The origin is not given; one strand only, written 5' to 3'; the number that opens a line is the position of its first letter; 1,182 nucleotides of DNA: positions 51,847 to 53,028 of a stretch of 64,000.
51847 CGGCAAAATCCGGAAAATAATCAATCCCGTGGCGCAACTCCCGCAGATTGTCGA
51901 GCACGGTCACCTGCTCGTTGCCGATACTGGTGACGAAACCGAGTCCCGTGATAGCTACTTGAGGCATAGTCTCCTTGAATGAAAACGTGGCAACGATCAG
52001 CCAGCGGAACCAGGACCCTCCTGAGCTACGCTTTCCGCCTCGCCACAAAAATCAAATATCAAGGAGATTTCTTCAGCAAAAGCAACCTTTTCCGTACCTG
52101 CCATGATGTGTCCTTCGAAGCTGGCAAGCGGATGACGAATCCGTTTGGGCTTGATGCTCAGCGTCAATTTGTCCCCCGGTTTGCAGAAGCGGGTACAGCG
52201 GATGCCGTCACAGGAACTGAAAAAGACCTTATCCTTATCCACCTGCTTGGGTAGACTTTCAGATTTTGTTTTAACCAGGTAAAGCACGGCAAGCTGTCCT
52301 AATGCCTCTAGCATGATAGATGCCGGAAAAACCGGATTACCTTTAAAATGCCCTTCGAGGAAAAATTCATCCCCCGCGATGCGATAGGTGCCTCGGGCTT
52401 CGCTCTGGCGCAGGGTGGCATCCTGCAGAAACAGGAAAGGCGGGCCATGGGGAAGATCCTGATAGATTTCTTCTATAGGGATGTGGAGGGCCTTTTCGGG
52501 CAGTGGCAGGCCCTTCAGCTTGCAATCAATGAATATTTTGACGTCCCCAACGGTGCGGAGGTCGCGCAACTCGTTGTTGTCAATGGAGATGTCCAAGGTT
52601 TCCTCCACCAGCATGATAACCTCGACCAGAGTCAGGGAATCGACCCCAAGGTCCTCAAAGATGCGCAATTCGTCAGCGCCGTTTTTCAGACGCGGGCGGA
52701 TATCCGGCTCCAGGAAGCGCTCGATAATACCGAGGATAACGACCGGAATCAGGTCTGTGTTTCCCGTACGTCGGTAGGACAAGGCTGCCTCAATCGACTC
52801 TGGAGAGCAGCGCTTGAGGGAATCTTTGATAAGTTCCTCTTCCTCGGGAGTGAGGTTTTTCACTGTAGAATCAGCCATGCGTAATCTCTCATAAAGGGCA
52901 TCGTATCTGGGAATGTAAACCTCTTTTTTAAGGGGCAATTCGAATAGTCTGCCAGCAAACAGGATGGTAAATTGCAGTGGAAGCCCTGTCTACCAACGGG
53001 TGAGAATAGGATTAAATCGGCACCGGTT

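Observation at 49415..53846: AraC-headed mini-cassette: ACP-FabZ fusion, KAS I/II and GT1 glycosyltransferase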

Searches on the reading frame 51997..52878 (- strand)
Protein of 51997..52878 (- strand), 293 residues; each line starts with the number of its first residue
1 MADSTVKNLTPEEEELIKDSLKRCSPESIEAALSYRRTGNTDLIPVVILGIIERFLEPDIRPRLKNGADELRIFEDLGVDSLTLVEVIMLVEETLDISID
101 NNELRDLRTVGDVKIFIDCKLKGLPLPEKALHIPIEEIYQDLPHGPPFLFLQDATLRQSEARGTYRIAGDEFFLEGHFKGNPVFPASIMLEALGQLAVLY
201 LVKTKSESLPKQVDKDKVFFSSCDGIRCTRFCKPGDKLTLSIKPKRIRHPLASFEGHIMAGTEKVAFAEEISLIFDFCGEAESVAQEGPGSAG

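Call 7: search_protein_families(library=pfam, proteins=[window:51997-52878:-], max_evalue=0.01)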
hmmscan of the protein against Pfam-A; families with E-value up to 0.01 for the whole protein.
window:51997-52878:- (293 aa): 3 families
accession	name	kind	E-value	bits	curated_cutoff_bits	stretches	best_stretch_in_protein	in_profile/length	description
PF07977.19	FabA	-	1.9e-16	60.4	23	1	144-267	3-136/138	FabA-like domain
PF00550.31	PP-binding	-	2.1e-07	31.5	20.8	1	74-113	24-63/67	Phosphopantetheine attachment site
PF14573.12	PP-binding_2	-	0.00036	21.2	32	0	47-114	14-81/96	Acyl-carrier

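Call 8: search_protein_families(library=ncbifam, proteins=[window:51997-52878:-], max_evalue=0.01)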
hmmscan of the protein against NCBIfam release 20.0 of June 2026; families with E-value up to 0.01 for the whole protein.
window:51997-52878:- (293 aa): 20 families
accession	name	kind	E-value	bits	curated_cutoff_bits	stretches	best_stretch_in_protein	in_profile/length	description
NF000582.1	PRK00006.1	equivalog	8.3e-19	67.9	113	1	135-269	2-132/137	3-hydroxyacyl-ACP dehydratase FabZ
NF009667.0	PRK13188.1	equivalog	2.7e-17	62.6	465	1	131-270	319-455/464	bifunctional UDP-3-O-[3-hydroxymyristoyl] N-acetylglucosamine deacetylase/3-hydroxyacyl-ACP dehydratase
TIGR01750.1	fabZ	equivalog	6.6e-16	58.4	155.15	1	134-269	2-136/141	3-hydroxyacyl-ACP dehydratase FabZ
NF002148.0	PRK00982.1-2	subfamily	5.4e-11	42.2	71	1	70-120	27-77/79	acyl carrier protein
NF002150.0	PRK00982.1-4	subfamily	2.3e-10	40.5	66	1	69-120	27-78/80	acyl carrier protein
TIGR00517.1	acyl_carrier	equivalog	4.4e-10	39.3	70.45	1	70-117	26-73/77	acyl carrier protein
NF002147.0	PRK00982.1-1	equivalog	4.5e-09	36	84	1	74-118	34-78/83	acyl carrier protein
NF002151.0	PRK00982.1-5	equivalog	8.6e-08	32.2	92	1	73-119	29-75/78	acyl carrier protein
NF040636.1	AcpM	exception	1e-07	31.9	146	1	73-117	31-75/93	meromycolate extension acyl carrier protein AcpM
NF058663.1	cispen_cyc_AmcE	equivalog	2e-07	31.2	140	1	161-267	34-135/153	cispentacin biosynthesis cyclizing decarboxylase AmcE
NF006031.0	PRK08172.1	equivalog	3.3e-07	30.9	76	1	72-115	29-72/82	acyl carrier protein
NF009104.0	PRK12449.1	equivalog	2.9e-06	27.1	70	1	72-116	30-74/80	acyl carrier protein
NF002149.0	PRK00982.1-3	equivalog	3.8e-06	26.7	106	1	73-113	29-69/78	acyl carrier protein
NF003509.0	PRK05174.1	equivalog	1.7e-05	24.7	124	1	162-217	56-111/172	bifunctional 3-hydroxydecanoyl-ACP dehydratase/trans-2-decenoyl-ACP isomerase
TIGR01749.1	fabA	equivalog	2.4e-05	24.3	238.15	1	162-206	53-97/169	3-hydroxyacyl-[acyl-carrier-protein] dehydratase FabA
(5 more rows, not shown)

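Call 12: find_homologous_proteins(query=window:51997-52878:-)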
Query window:51997-52878:- (293 aa): 1865 proteins with E <= 0.001 among 3126 candidates; the best 120 are listed.
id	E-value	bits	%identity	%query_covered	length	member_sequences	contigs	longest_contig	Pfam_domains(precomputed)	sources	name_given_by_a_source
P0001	1.7e-190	649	100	100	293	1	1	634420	PF00550.32,PF22818.3,PF07977.20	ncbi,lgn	-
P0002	3.8e-153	527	81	96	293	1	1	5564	PF00550.32,PF22818.3,PF07977.20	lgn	-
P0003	1.1e-139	483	72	96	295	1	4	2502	PF00550.32,PF22818.3,PF07977.20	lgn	-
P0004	4.0e-138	478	74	98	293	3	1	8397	PF00550.32,PF22818.3,PF07977.20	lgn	-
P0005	3.3e-136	471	72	96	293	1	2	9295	PF00550.32,PF22818.3,PF07977.20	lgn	-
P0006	3.1e-135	468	73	92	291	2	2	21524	PF00550.32,PF22818.3,PF07977.20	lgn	-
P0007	2.8e-130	452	70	97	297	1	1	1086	PF14573.12,PF00550.32,PF22818.3,PF07977.20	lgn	-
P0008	4.2e-127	441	68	95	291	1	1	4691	PF00550.32,PF22818.3,PF07977.20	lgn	-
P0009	8.6e-127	440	69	95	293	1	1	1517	PF00550.32,PF22818.3,PF07977.20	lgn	-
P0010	1.4e-126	440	70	94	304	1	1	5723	PF14573.12,PF00550.32,PF22818.3,PF07977.20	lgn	-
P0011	9.4e-123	427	65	96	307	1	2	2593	PF00550.32,PF22818.3,PF07977.20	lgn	-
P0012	1.5e-122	427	65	100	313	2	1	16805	PF00550.32,PF22818.3,PF07977.20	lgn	-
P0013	2.3e-122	426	65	100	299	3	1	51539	PF00550.32,PF22818.3,PF07977.20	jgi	-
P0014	3.4e-122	425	67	92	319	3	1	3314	PF00550.32,PF22818.3,PF07977.20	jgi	-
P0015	3.6e-121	422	66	92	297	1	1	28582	PF00550.32,PF22818.3,PF07977.20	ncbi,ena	-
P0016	4.8e-121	422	65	95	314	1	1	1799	PF00550.32,PF22818.3,PF07977.20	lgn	-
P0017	6.8e-121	421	61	100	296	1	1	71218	PF00550.32,PF22818.3,PF07977.20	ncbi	-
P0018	9.8e-121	421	64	96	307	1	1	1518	PF00550.32,PF22818.3,PF07977.20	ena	-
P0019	3.6e-120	419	66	92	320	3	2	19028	PF00550.32,PF22818.3,PF07977.20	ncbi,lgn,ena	-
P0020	4.6e-120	418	64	98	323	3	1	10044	PF00550.32,PF22818.3,PF07977.20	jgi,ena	-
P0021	5.0e-120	418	67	90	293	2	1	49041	PF00550.32,PF22818.3,PF07977.20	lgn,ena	-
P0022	9.2e-120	417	64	97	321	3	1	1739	PF00550.32,PF22818.3,PF07977.20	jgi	-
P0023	9.7e-120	417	63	98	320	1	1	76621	PF00550.32,PF22818.3,PF07977.20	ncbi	-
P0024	1.7e-119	416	64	96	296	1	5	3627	PF00550.32,PF22818.3,PF07977.20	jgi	-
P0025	1.7e-119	416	64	96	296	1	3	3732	PF00550.32,PF22818.3,PF07977.20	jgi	-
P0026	1.7e-119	416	64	96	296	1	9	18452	PF00550.32,PF22818.3,PF07977.20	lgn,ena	-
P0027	1.8e-119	416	64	96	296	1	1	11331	PF00550.32,PF22818.3,PF07977.20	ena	-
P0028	2.5e-119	416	64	96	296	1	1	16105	PF00550.32,PF22818.3,PF07977.20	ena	-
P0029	3.0e-119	416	63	97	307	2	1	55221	PF00550.32,PF22818.3,PF07977.20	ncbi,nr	ncbi:MAG TPA: phosphopantetheine-binding protein [Opitutales bacterium]|nr:phosphopantetheine-bindin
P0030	3.2e-119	416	63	97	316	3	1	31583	PF00550.32,PF22818.3,PF07977.20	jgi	-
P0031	3.6e-119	415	65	94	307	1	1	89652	PF00550.32,PF22818.3,PF07977.20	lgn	-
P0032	5.6e-119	415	63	95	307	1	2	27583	PF00550.32,PF22818.3,PF07977.20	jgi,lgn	-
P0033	6.5e-119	415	64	97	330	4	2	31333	PF00550.32,PF22818.3,PF07977.20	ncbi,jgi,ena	-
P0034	6.6e-119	415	63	96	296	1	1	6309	PF00550.32,PF22818.3,PF07977.20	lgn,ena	-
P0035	7.8e-119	414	65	93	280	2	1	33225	PF00550.32,PF22818.3,PF07977.20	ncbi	-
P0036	8.1e-119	414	61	100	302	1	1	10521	PF00550.32,PF22818.3,PF07977.20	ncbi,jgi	ncbi:MAG: phosphopantetheine-binding protein [Opitutales bacterium]|jgi:3-hydroxyacyl-[acyl-carrier-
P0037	9.3e-119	414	64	96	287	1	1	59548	PF00550.32,PF22818.3,PF07977.20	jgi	-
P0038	1.2e-118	414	63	92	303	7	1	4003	PF00550.32,PF22818.3,PF07977.20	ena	-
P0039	1.7e-118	413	63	96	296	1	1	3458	PF00550.32,PF22818.3,PF07977.20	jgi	jgi:3-hydroxyacyl-[acyl-carrier-protein] dehydratase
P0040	2.2e-118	413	61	98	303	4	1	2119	PF00550.32,PF22818.3,PF07977.20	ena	-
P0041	2.9e-118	412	63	96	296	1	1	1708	PF00550.32,PF22818.3,PF07977.20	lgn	-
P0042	3.9e-118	412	62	97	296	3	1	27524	PF00550.32,PF22818.3,PF07977.20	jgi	-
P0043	1.3e-117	410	63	97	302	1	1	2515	PF00550.32,PF22818.3,PF07977.20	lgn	-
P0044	4.2e-117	409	61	99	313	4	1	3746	PF00550.32,PF22818.3,PF07977.20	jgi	jgi:acyl carrier protein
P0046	1.1e-115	404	62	97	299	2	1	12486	PF00550.32,PF22818.3,PF07977.20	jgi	-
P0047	1.3e-114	400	65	95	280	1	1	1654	PF00550.32,PF22818.3,PF07977.20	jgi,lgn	-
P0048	2.1e-114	400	60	98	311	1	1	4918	PF00550.32,PF22818.3,PF07977.20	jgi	jgi:acyl carrier protein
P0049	3.4e-114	399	62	95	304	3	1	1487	PF22818.3,PF07977.20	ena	-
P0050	3.4e-114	399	63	92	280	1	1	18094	PF00550.32,PF22818.3,PF07977.20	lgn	-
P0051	5.6e-114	398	60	100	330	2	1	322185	PF00550.32,PF22818.3,PF07977.20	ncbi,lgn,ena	-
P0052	1.8e-113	397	60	98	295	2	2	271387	PF00550.32,PF22818.3,PF07977.20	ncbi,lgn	ncbi:MAG: phosphopantetheine-binding protein [Opitutales bacterium]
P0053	4.0e-113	396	60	97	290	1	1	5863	PF00550.32,PF22818.3,PF07977.20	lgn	-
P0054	1.8e-112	393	60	97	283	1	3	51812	PF00550.32,PF22818.3,PF07977.20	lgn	-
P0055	3.8e-112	392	63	92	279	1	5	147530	PF00550.32,PF22818.3,PF07977.20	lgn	-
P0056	6.6e-112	392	60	98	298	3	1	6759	PF00550.32,PF22818.3,PF07977.20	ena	-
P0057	2.8e-111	390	63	92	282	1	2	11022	PF00550.32,PF22818.3,PF07977.20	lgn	-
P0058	1.3e-110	387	58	98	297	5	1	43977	PF22818.3,PF07977.20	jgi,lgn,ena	-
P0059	1.5e-110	387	60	95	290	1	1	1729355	PF00550.32,PF22818.3,PF07977.20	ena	-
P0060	1.6e-110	387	63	94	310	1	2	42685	PF00550.32,PF22818.3,PF07977.20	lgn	-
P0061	4.4e-110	386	58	98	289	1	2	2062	PF00550.32,PF22818.3,PF07977.20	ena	-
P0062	3.6e-109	383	58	96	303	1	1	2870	PF00550.32,PF22818.3,PF07977.20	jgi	jgi:3-hydroxyacyl-[acyl-carrier-protein] dehydratase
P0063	4.0e-109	382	57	98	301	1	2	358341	PF00550.32,PF22818.3,PF07977.20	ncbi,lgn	ncbi:MAG: phosphopantetheine-binding protein [Opitutales bacterium]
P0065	3.0e-108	380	60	95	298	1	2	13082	PF00550.32,PF22818.3,PF07977.20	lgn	-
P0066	3.3e-107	376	60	99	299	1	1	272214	PF00550.32,PF22818.3,PF07977.20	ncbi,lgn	ncbi:MAG: phosphopantetheine-binding protein [Verrucomicrobiota bacterium]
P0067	4.4e-107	376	61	91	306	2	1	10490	PF00550.32,PF22818.3,PF07977.20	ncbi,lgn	-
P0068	4.4e-107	376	60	95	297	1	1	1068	PF00550.32,PF22818.3,PF07977.20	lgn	-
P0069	6.3e-107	375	56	98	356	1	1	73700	PF00550.32,PF22818.3,PF07977.20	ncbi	-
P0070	1.6e-106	374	59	97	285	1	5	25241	PF00550.32,PF22818.3,PF07977.20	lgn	-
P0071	2.1e-106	374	59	96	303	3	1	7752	PF00550.32,PF22818.3,PF07977.20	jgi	jgi:acyl carrier protein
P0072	6.9e-106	372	58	95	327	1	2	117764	PF22818.3,PF07977.20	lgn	-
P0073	1.1e-105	371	59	95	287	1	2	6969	PF00550.32,PF22818.3,PF07977.20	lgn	-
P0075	1.3e-105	371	59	94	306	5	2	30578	PF00550.32,PF22818.3,PF07977.20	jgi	jgi:3-hydroxyacyl-[acyl-carrier-protein] dehydratase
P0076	2.5e-105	370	61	92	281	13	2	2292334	PF14573.12,PF00550.32,PF22818.3,PF07977.20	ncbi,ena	-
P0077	7.9e-105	368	58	95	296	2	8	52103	PF00550.32,PF22818.3,PF07977.20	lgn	-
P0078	1.2e-104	368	57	94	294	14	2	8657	PF00550.32,PF22818.3,PF07977.20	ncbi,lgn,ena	-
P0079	1.2e-104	368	57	99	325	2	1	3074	PF00550.32,PF22818.3,PF07977.20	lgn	-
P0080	1.5e-104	367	56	99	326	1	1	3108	PF22818.3,PF07977.20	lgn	-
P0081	2.9e-104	366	58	96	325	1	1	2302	PF00550.32,PF22818.3,PF07977.20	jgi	jgi:3-hydroxyacyl-[acyl-carrier-protein] dehydratase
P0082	7.8e-104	365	57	95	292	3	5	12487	PF22818.3,PF07977.20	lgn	-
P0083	9.5e-104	365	58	96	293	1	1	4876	PF00550.32,PF22818.3,PF07977.20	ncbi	-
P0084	9.7e-104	365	58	92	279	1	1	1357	PF00550.32,PF22818.3,PF07977.20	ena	-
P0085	1.1e-103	365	56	95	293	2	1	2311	PF00550.32,PF22818.3,PF07977.20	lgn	-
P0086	1.4e-103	364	57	97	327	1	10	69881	PF00550.32,PF22818.3,PF07977.20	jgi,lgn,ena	-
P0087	1.4e-103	364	58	92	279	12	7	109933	PF00550.32,PF22818.3,PF07977.20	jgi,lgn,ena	-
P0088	2.0e-103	364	59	92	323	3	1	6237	PF00550.32,PF22818.3,PF07977.20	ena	-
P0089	2.2e-103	364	56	97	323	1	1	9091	PF00550.32,PF22818.3,PF07977.20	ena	-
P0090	2.2e-103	364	57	95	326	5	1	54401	PF00550.32,PF22818.3,PF07977.20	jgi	-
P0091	3.9e-103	363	58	96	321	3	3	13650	PF00550.32,PF22818.3,PF07977.20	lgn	-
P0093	5.1e-103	362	59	96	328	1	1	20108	PF00550.32,PF22818.3,PF07977.20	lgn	-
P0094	7.0e-103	362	56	98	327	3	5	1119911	PF00550.32,PF22818.3,PF07977.20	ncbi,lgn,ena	-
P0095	7.2e-103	362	59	94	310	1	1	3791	PF00550.32,PF22818.3,PF07977.20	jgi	jgi:acyl carrier protein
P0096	7.3e-103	362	58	94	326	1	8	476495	PF22818.3,PF07977.20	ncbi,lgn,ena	-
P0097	7.3e-103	362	56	98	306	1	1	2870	PF22818.3,PF07977.20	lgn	-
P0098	8.6e-103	362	59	92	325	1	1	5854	PF00550.32,PF22818.3,PF07977.20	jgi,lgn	-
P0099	8.9e-103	362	57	92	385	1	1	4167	PF22818.3,PF07977.20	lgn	-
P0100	9.3e-103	362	57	94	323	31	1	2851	PF00550.32,PF22818.3,PF07977.20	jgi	jgi:acyl carrier protein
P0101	1.1e-102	361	58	95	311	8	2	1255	PF00550.32,PF22818.3,PF07977.20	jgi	jgi:3-hydroxyacyl-[acyl-carrier-protein] dehydratase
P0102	1.1e-102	361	55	99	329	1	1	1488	PF00550.32,PF22818.3,PF07977.20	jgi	jgi:3-hydroxyacyl-[acyl-carrier-protein] dehydratase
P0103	1.2e-102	361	57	94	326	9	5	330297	PF00550.32,PF22818.3,PF07977.20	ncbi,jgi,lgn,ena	-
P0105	1.5e-102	361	57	98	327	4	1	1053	PF00550.32,PF22818.3,PF07977.20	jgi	jgi:acyl carrier protein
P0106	1.5e-102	361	58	93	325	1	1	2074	PF00550.32,PF22818.3,PF07977.20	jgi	jgi:3-hydroxyacyl-[acyl-carrier-protein] dehydratase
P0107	1.6e-102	361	58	92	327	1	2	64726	PF00550.32,PF22818.3,PF07977.20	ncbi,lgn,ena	-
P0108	1.6e-102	361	56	92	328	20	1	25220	PF00550.32,PF22818.3,PF07977.20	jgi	jgi:acyl carrier protein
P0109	2.0e-102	360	56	98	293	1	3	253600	PF00550.32,PF22818.3,PF07977.20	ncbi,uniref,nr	ncbi:phosphopantetheine-binding protein [Cerasicoccus arenae]|uniref:Carrier domain-containing prote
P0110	2.0e-102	360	56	97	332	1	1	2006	PF00550.32,PF22818.3,PF07977.20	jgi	-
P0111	2.1e-102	360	57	93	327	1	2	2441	PF00550.32,PF22818.3,PF07977.20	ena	-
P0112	2.1e-102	360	58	93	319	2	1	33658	PF00550.32,PF22818.3,PF07977.20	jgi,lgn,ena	-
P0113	2.2e-102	360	58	95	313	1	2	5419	PF00550.32,PF22818.3,PF07977.20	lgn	-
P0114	2.6e-102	360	57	97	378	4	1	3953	PF00550.32,PF22818.3,PF07977.20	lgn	-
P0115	2.8e-102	360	57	96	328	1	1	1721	PF00550.32,PF22818.3,PF07977.20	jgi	jgi:3-hydroxyacyl-[acyl-carrier-protein] dehydratase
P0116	3.1e-102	360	55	98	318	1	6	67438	PF00550.32,PF22818.3,PF07977.20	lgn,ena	-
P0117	3.1e-102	360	55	98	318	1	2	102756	PF00550.32,PF22818.3,PF07977.20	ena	-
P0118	4.3e-102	359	56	97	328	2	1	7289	PF22818.3,PF07977.20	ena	-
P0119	4.6e-102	359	55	97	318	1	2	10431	PF00550.32,PF22818.3,PF07977.20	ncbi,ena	-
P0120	4.7e-102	359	55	97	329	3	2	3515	PF00550.32,PF22818.3,PF07977.20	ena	-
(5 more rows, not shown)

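Call 13: find_encoding_contigs(protein=P0001, flank=10000, max_places=3)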
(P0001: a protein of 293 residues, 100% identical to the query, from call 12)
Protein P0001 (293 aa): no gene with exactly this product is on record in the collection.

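Call 14: find_encoding_contigs(protein=P0109, flank=10000, max_places=3)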
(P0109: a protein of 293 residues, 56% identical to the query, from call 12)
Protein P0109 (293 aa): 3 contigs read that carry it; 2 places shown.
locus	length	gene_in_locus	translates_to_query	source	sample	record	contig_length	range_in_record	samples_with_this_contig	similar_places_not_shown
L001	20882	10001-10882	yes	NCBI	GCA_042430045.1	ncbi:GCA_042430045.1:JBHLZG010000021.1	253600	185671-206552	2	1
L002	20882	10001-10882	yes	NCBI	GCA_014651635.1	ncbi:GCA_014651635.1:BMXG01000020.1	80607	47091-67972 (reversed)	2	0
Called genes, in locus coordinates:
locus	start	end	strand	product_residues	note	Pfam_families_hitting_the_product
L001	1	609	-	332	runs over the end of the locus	PF01368:DHH, PF02272:DHHA1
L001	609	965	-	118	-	PF02033:RBFA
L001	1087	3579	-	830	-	PF04760:IF2_N, PF00009:GTP_EFTU, PF00025:Arf (weak), PF01926:MMR_HSR1, PF03144:GTP_EFTU_D2 (faint), PF22042:EF-G_D2, PF11987:IF-2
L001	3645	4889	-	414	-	PF08529:NusA_N, PF13184:KH_NusA_1st, PF26594:KH_NusA_2nd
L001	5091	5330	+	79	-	-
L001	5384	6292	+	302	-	PF13177:DNA_pol3_delta2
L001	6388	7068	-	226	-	-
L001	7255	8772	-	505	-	PF08323:Glyco_transf_5, PF13439:Glyco_transf_4 (weak), PF13579:Glyco_trans_4_4 (weak), PF00534:Glycos_transf_1, PF13692:Glyco_trans_1_4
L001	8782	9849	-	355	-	PF09721:Exosortase_EpsH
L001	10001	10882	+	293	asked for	PF00550:PP-binding, PF07977:FabA, PF22818:ApeI-like (weak)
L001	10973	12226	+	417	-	PF00109:ketoacyl-synt, PF02801:Ketoacyl-synt_C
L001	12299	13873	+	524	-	-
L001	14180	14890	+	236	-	PF02586:SRAP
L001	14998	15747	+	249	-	PF00696:AA_kinase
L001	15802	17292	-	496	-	-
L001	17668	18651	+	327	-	PF00056:Ldh_1_N, PF02866:Ldh_1_C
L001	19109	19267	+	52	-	PF01679:Pmp3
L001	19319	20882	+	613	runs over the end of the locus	PF00009:GTP_EFTU, PF01926:MMR_HSR1 (faint), PF03144:GTP_EFTU_D2, PF22042:EF-G_D2, PF00679:EFG_C, PF21018:BipA_C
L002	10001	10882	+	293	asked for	PF00550:PP-binding, PF07977:FabA, PF22818:ApeI-like (weak)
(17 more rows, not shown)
